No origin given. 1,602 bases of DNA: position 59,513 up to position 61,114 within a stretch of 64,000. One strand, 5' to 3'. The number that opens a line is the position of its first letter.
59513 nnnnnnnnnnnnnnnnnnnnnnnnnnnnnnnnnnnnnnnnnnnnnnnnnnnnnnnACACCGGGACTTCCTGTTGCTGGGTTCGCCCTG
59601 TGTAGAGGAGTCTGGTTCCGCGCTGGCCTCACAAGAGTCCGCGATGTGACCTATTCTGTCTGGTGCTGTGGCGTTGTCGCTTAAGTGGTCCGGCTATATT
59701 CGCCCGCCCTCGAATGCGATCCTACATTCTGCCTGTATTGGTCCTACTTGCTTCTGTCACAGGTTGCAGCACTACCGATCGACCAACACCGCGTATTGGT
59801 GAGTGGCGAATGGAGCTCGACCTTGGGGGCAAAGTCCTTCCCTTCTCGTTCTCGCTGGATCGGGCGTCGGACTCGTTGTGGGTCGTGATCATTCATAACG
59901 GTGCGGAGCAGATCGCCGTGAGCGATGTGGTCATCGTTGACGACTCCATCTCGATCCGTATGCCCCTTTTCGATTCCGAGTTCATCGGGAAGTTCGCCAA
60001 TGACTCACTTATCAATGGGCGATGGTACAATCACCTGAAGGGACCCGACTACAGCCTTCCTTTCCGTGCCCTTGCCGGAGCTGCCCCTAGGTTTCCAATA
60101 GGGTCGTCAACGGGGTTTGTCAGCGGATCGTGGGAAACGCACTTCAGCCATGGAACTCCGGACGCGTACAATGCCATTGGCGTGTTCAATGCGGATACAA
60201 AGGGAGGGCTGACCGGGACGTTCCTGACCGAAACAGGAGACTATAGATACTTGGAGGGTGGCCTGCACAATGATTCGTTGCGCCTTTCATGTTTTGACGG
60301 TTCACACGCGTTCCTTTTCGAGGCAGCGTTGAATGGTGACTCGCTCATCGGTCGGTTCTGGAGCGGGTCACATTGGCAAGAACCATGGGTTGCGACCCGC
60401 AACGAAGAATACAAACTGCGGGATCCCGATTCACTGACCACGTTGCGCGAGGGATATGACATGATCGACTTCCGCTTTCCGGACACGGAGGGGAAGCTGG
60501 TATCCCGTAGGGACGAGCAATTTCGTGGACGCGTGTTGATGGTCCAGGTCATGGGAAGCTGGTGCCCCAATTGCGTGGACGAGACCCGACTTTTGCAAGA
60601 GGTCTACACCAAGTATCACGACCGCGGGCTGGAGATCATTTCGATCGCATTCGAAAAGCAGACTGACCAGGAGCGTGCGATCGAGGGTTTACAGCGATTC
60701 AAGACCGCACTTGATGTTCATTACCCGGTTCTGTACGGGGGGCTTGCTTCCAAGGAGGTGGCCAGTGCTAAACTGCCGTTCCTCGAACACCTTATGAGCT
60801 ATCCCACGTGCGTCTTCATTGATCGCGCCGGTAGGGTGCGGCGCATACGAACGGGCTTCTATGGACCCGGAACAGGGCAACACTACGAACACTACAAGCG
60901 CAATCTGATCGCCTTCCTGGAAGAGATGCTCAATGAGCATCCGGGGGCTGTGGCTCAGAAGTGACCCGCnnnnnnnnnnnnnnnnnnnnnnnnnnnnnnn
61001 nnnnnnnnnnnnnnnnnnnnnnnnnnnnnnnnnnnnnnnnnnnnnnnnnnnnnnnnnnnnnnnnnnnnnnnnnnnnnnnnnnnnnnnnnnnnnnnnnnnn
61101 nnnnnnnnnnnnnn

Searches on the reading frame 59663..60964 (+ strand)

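Call 70: search_protein_families(library=pfam, proteins=[window:59663-60964:+], max_evalue=0.001)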
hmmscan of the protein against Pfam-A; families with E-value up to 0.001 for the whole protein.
window:59663-60964:+ (433 aa): 4 families
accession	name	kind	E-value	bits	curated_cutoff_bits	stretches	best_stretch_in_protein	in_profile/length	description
PF00578.27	AhpC-TSA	-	8.7e-12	45.5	26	1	266-394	4-123/124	AhpC/TSA family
PF08534.16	Redoxin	-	3.4e-10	40.3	26.6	1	267-397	6-133/148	Redoxin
PF00255.25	GSHPx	-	0.00042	20.3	27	1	284-340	16-71/108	Glutathione peroxidase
PF13905.12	Thioredoxin_8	-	0.00051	20.8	27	0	289-347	1-58/94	Thioredoxin-like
